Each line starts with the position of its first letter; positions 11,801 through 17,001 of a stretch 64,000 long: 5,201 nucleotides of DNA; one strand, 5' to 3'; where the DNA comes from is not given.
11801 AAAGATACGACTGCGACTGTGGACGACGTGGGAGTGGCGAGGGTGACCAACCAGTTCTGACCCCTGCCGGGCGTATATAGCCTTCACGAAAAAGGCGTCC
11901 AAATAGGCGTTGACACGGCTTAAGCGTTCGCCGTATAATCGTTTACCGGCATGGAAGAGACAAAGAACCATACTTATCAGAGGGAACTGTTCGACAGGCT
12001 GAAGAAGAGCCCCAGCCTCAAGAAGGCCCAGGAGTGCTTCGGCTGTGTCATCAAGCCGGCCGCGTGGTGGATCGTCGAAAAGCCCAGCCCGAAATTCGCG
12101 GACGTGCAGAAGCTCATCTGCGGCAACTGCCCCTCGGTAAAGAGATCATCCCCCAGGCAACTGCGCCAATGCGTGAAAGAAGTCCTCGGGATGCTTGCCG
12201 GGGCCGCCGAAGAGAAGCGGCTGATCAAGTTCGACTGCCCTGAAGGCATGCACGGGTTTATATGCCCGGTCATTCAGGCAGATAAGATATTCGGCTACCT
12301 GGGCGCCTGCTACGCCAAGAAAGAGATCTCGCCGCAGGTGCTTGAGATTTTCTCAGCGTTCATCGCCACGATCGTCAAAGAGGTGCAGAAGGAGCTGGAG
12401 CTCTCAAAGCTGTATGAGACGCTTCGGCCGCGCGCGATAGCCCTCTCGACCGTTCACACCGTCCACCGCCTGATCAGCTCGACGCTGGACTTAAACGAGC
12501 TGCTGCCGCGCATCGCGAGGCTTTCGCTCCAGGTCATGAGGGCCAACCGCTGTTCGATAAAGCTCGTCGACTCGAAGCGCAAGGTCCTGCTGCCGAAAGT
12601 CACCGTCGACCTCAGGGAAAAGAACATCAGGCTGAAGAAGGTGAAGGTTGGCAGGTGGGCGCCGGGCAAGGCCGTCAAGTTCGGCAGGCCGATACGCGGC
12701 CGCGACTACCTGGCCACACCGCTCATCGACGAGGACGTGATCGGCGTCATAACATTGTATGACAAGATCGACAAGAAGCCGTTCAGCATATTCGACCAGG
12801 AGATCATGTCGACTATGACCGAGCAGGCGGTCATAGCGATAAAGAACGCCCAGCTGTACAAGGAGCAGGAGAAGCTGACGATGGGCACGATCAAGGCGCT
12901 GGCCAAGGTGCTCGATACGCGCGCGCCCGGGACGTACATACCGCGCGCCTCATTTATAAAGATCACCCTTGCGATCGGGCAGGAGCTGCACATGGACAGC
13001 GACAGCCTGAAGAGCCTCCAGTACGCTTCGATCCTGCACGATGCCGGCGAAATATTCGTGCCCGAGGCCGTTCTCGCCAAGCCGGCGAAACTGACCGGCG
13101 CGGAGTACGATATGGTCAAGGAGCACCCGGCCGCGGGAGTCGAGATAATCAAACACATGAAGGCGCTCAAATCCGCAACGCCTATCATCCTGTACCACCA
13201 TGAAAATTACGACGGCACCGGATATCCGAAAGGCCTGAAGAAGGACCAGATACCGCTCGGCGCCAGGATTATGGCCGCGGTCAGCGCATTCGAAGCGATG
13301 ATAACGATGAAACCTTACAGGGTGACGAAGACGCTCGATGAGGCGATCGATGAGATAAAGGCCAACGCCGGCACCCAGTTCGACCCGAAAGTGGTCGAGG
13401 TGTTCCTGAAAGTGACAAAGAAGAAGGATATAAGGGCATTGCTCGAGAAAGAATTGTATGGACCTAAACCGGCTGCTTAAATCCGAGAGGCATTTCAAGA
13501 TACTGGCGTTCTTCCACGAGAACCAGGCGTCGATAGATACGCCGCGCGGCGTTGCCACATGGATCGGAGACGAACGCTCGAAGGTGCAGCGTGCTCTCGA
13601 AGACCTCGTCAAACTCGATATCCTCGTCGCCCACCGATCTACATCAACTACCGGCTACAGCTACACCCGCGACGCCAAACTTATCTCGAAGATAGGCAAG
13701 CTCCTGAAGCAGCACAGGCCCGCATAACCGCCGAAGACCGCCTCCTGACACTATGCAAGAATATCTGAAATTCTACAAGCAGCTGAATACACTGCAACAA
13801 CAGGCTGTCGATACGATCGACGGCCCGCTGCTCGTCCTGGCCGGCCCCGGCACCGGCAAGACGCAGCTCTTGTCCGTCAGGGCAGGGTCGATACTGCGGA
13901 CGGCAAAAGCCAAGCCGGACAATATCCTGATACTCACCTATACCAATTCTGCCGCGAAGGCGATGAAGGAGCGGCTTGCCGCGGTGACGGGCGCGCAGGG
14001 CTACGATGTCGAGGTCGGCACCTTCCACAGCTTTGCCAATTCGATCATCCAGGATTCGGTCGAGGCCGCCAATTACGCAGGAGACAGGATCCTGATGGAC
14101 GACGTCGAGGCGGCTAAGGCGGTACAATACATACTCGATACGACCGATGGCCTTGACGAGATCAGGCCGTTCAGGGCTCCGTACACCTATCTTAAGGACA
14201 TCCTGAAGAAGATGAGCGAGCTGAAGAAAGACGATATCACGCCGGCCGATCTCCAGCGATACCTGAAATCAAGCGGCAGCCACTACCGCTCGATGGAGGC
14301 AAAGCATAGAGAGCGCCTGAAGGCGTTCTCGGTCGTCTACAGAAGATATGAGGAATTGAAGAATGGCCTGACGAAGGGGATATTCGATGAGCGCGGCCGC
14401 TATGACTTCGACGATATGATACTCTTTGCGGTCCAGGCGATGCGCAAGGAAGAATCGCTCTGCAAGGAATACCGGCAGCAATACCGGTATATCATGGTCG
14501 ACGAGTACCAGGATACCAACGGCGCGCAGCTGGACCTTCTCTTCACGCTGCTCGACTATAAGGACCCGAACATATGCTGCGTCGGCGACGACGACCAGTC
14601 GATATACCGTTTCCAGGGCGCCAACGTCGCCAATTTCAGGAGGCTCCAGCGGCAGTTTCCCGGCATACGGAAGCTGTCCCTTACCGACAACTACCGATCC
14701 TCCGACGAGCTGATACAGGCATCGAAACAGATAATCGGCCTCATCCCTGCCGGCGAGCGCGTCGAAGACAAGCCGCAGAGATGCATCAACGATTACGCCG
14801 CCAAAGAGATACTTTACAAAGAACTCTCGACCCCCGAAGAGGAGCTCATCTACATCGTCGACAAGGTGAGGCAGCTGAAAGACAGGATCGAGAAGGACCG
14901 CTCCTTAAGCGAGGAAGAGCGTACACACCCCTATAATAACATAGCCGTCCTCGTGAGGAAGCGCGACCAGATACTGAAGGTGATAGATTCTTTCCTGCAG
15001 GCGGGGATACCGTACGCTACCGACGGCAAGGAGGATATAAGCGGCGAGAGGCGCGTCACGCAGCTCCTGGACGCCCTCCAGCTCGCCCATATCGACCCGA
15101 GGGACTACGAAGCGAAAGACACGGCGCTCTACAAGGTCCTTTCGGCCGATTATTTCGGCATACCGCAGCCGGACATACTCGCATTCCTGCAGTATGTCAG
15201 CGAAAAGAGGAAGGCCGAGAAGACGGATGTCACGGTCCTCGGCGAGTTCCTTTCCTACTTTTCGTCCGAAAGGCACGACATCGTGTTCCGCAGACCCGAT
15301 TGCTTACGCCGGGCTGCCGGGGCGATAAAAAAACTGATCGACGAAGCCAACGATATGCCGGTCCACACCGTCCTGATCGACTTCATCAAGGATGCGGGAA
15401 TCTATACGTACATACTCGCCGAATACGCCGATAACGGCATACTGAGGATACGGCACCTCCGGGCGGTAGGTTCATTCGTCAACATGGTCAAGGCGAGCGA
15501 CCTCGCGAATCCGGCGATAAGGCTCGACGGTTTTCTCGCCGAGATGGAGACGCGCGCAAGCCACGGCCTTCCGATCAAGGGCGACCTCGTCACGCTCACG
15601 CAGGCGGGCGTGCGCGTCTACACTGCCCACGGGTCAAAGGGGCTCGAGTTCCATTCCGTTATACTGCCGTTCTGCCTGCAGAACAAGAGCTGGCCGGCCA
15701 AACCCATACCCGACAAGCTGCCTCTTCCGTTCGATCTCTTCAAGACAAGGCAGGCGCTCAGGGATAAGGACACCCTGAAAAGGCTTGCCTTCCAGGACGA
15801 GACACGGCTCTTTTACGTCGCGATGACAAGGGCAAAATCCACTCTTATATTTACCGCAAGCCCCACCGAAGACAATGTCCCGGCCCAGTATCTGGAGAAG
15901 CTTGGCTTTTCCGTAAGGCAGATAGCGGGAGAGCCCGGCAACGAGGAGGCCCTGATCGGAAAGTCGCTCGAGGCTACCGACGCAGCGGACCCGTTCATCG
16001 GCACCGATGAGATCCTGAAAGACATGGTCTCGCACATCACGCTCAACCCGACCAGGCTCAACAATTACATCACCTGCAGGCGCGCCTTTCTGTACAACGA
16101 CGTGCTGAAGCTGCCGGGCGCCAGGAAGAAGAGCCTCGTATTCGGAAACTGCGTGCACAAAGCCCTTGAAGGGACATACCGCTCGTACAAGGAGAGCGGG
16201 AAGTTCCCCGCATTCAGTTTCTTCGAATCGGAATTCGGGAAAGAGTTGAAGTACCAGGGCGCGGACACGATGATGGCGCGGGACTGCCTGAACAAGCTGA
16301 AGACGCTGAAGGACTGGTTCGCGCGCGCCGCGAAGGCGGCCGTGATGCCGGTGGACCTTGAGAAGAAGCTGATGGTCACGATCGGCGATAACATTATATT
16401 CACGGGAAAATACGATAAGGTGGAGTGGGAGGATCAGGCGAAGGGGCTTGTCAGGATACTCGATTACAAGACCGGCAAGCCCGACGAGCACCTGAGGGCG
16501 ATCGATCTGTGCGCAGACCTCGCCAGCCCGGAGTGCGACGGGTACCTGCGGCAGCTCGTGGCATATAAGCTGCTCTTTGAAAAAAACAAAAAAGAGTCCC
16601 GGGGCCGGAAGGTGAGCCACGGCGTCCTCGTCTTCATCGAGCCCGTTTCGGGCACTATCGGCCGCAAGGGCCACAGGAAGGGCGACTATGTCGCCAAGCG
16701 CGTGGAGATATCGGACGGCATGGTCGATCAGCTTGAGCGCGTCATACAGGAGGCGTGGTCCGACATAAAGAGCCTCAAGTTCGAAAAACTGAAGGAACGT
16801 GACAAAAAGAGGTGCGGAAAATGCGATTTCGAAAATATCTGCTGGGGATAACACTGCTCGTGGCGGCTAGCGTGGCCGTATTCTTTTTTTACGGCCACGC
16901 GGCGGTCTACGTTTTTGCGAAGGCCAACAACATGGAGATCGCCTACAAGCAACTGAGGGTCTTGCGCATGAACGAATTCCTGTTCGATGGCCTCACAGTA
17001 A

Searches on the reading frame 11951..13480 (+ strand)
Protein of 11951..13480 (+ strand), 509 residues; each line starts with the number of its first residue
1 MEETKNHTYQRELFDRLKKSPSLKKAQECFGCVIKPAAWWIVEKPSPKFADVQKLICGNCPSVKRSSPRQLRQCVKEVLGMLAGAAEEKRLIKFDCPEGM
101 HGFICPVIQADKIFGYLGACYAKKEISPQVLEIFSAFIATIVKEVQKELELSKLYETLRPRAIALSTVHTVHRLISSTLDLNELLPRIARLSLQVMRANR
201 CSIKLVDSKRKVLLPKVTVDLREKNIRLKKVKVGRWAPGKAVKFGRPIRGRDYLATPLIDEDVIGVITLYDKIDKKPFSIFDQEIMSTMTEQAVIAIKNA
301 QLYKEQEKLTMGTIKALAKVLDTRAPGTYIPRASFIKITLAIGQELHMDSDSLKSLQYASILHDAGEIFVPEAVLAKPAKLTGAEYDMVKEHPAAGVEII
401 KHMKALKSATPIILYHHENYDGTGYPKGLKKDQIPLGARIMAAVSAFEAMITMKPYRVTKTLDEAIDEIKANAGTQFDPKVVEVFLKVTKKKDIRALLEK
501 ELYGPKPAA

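Call 35: search_protein_families(library=pfam, proteins=[window:11951-13480:+], max_evalue=0.0001)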
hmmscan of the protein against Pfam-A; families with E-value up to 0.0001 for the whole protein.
window:11951-13480:+ (509 aa): 5 families
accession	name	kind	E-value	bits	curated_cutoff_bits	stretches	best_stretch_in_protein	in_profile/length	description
PF13487.12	HD_5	-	1.1e-40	139.6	27.2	1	317-481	3-170/170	HD domain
PF01966.28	HD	-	3.8e-11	43.7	22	1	342-450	11-116/116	HD domain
PF13185.12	GAF_2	-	4.2e-07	30.7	28.6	0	179-297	2-135/136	GAF domain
PF01590.32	GAF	-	5.4e-07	30.7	22.4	1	180-297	1-133/133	GAF domain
PF13492.12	GAF_3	-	6.8e-06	27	27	1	181-299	2-129/129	GAF domain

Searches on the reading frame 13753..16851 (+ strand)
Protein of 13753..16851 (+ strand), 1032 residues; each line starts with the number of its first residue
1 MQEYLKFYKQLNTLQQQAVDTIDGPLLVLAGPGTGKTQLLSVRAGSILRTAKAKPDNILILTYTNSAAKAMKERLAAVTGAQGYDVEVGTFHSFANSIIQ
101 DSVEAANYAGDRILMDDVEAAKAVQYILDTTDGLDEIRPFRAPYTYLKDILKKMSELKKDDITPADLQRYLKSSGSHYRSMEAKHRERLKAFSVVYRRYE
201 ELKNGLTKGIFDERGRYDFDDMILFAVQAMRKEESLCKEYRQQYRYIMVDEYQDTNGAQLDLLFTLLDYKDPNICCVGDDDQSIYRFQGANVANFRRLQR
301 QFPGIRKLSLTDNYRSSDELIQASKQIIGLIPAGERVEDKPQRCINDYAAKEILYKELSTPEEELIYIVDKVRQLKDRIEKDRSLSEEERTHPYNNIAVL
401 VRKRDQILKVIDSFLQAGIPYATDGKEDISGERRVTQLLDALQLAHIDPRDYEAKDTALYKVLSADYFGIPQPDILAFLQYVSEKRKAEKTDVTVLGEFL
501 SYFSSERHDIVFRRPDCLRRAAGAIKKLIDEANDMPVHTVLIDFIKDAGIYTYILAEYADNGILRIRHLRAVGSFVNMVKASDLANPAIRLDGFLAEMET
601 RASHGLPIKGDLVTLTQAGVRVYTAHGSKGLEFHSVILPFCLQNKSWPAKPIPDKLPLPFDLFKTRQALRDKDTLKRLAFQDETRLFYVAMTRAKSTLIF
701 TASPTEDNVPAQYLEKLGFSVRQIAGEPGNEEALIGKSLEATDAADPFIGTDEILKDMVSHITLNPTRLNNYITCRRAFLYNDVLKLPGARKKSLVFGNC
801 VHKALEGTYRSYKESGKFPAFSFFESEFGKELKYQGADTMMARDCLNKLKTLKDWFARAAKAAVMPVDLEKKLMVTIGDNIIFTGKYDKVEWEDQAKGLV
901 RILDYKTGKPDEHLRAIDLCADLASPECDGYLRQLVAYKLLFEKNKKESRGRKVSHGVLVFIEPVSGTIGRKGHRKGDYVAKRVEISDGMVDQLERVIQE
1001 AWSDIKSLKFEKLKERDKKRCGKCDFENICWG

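Call 35: search_protein_families(library=pfam, proteins=[window:13753-16851:+], max_evalue=0.0001)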
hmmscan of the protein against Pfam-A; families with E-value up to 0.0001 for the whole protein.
window:13753-16851:+ (1032 aa): 7 families
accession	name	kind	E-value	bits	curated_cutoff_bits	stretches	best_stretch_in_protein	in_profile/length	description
PF00580.27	UvrD-helicase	-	9.9e-64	216.1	23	1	11-303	1-271/271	UvrD/REP helicase N-terminal domain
PF12705.13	PDDEXK_1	-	5e-25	89.3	22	1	764-1030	2-246/247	PD-(D/E)XK nuclease superfamily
PF13361.12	UvrD_C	-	2.1e-24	87.1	25.6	1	309-702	2-347/350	UvrD-like helicase C-terminal domain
PF13245.12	AAA_19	-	4.7e-20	72.6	25.1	1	15-287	1-133/134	AAA domain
PF13604.12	AAA_30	-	8.2e-07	29.4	27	0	10-77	1-68/191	AAA domain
PF01443.25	Viral_helicase1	-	2.3e-06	28.1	21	0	669-700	196-226/228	Viral superfamily 1 RNA helicase core domain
PF13538.12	UvrD_C_2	-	1e-05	25.8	27.4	0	680-699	31-50/52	UvrD-like helicase C-terminal domain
